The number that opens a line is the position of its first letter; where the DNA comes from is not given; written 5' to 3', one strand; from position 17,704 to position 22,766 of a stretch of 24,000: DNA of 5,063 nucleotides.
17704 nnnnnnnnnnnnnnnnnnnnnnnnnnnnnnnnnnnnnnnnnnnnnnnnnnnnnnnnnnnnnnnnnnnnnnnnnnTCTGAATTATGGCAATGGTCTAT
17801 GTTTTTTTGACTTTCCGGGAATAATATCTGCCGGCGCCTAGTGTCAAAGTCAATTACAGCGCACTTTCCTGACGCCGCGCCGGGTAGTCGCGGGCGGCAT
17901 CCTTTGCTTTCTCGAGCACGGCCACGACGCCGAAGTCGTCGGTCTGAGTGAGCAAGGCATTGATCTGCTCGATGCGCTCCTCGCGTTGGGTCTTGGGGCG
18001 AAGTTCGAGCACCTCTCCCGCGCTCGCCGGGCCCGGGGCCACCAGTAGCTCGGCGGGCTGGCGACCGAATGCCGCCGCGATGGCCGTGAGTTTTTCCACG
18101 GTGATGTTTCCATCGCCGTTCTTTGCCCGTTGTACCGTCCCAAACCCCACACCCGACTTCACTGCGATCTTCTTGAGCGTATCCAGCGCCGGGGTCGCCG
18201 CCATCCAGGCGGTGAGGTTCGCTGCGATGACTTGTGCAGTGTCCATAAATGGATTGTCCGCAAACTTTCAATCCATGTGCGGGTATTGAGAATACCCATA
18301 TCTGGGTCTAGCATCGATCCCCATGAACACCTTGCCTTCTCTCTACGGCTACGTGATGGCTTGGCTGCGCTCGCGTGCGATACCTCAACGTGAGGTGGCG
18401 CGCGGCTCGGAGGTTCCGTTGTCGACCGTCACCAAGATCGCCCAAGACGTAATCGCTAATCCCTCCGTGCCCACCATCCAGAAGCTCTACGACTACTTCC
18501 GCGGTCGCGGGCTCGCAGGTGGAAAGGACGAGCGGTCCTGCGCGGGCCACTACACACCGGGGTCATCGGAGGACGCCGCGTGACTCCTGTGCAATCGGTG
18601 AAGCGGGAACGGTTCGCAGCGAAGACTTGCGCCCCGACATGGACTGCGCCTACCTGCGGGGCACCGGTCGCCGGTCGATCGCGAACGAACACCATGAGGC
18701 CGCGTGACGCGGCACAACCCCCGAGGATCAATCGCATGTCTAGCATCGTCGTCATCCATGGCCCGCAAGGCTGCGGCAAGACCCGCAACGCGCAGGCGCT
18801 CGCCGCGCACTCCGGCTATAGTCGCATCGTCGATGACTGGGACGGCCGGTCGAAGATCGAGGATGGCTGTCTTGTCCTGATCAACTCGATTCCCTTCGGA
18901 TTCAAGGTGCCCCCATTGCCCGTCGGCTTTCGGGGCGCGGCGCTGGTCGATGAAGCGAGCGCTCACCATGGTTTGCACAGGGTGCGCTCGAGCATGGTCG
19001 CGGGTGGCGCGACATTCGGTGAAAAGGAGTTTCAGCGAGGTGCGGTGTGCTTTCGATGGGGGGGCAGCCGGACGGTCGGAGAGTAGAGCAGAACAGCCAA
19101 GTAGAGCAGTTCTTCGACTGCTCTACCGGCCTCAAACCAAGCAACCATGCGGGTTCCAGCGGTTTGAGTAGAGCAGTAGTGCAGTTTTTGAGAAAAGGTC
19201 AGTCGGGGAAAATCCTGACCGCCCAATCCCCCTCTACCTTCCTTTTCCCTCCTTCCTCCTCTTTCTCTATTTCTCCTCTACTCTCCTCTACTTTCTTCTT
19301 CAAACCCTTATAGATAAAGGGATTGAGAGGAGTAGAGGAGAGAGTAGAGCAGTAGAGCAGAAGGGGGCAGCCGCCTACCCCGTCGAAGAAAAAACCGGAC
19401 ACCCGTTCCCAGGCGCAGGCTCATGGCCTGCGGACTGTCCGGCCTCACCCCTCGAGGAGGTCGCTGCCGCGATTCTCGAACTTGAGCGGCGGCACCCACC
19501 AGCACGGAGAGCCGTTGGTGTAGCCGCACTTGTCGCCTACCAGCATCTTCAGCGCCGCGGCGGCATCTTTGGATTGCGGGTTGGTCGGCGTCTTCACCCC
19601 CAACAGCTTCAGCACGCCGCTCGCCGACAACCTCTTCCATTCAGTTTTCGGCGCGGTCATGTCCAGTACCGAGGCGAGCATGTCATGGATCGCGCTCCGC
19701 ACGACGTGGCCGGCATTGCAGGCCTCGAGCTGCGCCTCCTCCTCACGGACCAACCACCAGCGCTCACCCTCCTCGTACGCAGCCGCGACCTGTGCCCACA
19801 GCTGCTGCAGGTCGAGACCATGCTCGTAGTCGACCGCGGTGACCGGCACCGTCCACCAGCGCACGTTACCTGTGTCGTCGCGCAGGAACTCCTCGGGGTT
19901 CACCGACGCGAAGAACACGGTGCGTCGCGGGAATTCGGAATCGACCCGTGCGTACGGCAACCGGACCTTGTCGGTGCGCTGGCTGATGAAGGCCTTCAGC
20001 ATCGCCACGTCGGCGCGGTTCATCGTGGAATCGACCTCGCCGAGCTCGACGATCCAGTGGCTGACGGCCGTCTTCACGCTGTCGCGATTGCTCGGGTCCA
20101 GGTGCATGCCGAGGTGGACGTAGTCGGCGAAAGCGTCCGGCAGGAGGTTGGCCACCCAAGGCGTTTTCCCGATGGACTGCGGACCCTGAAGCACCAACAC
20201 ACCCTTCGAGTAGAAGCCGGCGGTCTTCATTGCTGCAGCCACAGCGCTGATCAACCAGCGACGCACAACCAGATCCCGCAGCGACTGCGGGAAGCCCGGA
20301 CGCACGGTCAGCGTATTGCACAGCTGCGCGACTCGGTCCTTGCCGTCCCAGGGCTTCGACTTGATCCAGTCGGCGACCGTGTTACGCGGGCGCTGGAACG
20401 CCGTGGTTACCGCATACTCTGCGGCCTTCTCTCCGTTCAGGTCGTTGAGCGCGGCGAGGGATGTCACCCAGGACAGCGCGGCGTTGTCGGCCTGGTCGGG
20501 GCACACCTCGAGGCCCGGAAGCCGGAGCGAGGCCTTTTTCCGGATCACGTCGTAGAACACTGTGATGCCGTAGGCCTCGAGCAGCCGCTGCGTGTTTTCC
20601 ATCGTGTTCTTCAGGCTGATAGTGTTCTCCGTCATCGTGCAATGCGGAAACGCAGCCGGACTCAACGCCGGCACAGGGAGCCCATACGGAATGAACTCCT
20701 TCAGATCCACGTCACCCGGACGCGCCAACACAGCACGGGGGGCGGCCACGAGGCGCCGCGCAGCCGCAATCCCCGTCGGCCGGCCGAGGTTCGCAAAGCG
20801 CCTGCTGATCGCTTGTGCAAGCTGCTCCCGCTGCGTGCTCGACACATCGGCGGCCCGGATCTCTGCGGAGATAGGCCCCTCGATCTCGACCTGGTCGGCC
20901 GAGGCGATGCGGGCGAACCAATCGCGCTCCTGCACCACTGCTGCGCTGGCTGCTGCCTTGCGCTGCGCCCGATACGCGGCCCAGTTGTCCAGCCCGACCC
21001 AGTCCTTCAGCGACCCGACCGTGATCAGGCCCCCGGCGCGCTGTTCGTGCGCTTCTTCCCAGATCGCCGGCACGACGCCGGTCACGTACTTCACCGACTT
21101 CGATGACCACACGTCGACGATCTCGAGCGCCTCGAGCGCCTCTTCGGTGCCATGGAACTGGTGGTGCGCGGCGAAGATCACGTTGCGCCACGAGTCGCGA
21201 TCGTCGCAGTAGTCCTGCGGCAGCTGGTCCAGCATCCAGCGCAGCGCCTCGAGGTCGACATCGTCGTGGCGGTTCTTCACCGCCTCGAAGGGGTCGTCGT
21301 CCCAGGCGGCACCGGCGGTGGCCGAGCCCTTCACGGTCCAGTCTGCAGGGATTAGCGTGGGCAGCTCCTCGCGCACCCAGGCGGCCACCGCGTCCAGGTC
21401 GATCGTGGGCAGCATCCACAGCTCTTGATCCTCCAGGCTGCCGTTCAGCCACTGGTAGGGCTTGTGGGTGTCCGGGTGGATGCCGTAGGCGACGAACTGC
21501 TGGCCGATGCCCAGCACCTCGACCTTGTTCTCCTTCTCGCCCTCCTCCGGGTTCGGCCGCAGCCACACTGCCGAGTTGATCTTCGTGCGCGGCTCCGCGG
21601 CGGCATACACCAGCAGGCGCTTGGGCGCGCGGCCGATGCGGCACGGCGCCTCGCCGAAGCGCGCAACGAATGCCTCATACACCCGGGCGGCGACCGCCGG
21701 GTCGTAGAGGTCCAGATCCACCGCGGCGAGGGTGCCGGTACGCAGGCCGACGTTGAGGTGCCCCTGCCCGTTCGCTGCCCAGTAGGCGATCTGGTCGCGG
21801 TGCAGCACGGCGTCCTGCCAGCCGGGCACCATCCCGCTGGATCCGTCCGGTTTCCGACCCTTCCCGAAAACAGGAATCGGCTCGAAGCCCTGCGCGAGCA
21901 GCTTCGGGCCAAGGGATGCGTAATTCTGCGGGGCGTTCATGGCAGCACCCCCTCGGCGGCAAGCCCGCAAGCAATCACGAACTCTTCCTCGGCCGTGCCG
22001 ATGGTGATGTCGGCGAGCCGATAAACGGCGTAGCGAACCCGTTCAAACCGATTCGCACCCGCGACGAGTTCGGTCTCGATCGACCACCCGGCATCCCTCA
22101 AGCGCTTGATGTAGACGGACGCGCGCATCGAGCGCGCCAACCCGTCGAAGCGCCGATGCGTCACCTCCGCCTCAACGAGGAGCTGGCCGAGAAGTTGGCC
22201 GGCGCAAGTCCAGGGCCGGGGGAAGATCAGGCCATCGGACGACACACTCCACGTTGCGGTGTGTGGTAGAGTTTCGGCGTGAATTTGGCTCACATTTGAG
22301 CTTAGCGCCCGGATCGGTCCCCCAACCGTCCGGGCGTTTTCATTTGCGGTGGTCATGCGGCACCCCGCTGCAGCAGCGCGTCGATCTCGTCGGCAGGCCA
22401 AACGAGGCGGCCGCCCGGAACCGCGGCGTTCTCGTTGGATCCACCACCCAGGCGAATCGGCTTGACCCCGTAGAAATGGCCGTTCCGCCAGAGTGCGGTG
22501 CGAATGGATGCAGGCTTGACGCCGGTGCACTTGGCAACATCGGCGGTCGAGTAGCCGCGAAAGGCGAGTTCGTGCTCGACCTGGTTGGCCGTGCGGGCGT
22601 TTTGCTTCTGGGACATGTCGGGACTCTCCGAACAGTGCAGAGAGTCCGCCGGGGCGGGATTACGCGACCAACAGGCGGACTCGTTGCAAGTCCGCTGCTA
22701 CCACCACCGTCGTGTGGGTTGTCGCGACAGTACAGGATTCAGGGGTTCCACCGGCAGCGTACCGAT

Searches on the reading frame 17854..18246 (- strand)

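Call 10: search_protein_families(library=pfam, proteins=[window:17854-18246:-], max_evalue=0.01)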
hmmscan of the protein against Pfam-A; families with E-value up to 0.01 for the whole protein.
window:17854-18246:- (130 aa): 2 families
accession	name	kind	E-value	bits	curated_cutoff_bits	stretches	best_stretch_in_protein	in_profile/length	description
PF01381.28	HTH_3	-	6.8e-06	26.5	23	1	23-67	11-55/55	Helix-turn-helix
PF13443.12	HTH_26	-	0.0023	18.6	22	0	30-69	19-59/63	Cro/C1-type HTH DNA-binding domain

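Call 27: search_protein_families(library=padloc, proteins=[window:17854-18246:-], max_evalue=0.001)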
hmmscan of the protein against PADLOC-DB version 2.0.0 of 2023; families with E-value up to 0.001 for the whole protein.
window:17854-18246:- (130 aa): 0 families

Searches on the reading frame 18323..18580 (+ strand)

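Call 10: search_protein_families(library=pfam, proteins=[window:18323-18580:+], max_evalue=0.01)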
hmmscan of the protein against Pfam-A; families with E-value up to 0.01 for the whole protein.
window:18323-18580:+ (86 aa): 1 family
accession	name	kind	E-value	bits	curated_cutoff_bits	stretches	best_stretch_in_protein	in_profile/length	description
PF01381.28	HTH_3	-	0.00072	20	23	1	17-56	7-45/55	Helix-turn-helix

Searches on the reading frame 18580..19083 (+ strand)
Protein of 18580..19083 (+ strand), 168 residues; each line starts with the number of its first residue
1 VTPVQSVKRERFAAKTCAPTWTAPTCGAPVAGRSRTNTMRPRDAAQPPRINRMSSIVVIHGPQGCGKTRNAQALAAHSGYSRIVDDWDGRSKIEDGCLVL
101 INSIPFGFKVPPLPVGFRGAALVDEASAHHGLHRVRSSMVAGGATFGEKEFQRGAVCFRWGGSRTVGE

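Call 10: search_protein_families(library=pfam, proteins=[window:18580-19083:+], max_evalue=0.01)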
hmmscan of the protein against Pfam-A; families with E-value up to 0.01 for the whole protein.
window:18580-19083:+ (168 aa): 3 families
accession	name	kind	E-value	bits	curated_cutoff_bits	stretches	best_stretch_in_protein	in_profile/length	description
PF13521.12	AAA_28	-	0.00052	20.7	27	1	57-81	2-26/164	AAA domain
PF13191.12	AAA_16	-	0.0016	19.4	32.6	1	42-81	13-51/167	AAA ATPase domain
PF13671.12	AAA_33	-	0.0029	18.4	27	1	57-86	2-31/143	AAA domain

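Call 16: search_protein_families(library=ncbifam, proteins=[window:18580-19083:+], max_evalue=0.001)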
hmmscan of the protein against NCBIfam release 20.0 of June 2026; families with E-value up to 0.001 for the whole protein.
window:18580-19083:+ (168 aa): 0 families

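Call 26: search_protein_families(library=phrogs, proteins=[window:18580-19083:+], max_evalue=0.01)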
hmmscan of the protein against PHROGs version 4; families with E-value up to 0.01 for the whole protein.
window:18580-19083:+ (168 aa): 3 families
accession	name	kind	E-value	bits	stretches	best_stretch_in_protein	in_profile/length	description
phrog_14685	-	unknown function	5.8e-21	75.3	1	53-128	1-78/88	-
phrog_34956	-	unknown function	1.5e-09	38.9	1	50-90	212-250/295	-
phrog_31701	-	unknown function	0.0033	18.7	1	50-81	8-38/89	-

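Call 27: search_protein_families(library=padloc, proteins=[window:18580-19083:+], max_evalue=0.001)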
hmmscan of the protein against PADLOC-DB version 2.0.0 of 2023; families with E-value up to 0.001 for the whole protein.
window:18580-19083:+ (168 aa): 0 families

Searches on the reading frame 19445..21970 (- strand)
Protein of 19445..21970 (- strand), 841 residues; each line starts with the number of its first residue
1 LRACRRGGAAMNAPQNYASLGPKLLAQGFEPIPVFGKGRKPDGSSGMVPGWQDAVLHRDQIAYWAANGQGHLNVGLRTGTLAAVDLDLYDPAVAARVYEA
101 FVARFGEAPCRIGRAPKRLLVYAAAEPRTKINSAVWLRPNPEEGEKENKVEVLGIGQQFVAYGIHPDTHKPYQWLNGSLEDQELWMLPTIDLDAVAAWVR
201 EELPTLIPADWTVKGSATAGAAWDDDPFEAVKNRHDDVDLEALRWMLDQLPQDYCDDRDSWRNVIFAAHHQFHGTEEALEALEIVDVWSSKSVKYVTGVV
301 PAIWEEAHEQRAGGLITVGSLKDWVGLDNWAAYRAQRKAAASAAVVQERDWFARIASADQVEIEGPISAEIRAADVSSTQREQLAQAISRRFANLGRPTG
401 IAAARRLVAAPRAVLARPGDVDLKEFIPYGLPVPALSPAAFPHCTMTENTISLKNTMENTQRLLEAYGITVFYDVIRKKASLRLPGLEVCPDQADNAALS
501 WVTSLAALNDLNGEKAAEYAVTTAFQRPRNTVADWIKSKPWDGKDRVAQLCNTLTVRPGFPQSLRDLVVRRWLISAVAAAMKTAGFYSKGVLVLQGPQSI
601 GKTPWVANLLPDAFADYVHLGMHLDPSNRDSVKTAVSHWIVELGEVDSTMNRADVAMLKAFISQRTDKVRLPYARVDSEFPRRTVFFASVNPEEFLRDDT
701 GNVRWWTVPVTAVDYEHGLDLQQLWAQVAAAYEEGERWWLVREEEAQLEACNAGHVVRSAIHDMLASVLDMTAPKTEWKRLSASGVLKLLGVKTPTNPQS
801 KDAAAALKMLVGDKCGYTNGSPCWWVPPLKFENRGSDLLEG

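Call 10: search_protein_families(library=pfam, proteins=[window:19445-21970:-], max_evalue=0.01)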
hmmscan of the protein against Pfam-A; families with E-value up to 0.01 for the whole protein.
window:19445-21970:- (841 aa): 3 families
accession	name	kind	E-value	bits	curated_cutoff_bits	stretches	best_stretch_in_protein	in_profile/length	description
PF05272.17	VapE-like_dom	-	6.4e-51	173.3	25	1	537-755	2-215/217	Virulence-associated protein E-like domain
PF08707.16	PriCT_2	-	7.3e-13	49.1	22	1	246-322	4-74/77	Primase C terminal 2 (PriCT-2)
PF09250.16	Prim-Pol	-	4.9e-10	40.5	22.8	1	24-178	4-149/158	Bifunctional DNA primase/polymerase, N-terminal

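Call 16: search_protein_families(library=ncbifam, proteins=[window:19445-21970:-], max_evalue=0.001)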
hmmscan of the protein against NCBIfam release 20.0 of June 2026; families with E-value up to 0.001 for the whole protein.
window:19445-21970:- (841 aa): 0 families

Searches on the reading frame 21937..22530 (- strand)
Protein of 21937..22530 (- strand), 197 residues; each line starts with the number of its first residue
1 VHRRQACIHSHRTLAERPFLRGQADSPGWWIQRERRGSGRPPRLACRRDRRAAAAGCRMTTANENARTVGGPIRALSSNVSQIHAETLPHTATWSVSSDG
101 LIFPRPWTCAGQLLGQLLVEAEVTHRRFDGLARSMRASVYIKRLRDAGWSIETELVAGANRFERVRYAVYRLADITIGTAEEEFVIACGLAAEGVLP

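Call 10: search_protein_families(library=pfam, proteins=[window:21937-22530:-], max_evalue=0.01)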
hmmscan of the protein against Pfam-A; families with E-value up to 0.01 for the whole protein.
window:21937-22530:- (197 aa): 0 families

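Call 26: search_protein_families(library=phrogs, proteins=[window:21937-22530:-], max_evalue=0.01)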
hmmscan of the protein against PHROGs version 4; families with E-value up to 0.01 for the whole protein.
window:21937-22530:- (197 aa): 1 family
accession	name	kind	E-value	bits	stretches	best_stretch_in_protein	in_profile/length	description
phrog_4973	-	unknown function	0.0091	16.9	0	134-173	94-131/149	-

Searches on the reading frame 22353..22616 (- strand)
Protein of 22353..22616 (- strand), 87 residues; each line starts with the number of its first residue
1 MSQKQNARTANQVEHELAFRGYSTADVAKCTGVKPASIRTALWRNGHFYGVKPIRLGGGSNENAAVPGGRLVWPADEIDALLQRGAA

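Call 10: search_protein_families(library=pfam, proteins=[window:22353-22616:-], max_evalue=0.01)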
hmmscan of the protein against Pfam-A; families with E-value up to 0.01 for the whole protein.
window:22353-22616:- (87 aa): 1 family
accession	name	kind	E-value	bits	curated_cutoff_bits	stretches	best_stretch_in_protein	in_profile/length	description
PF12728.13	HTH_17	-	0.005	17.5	27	0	22-84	2-49/51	Helix-turn-helix domain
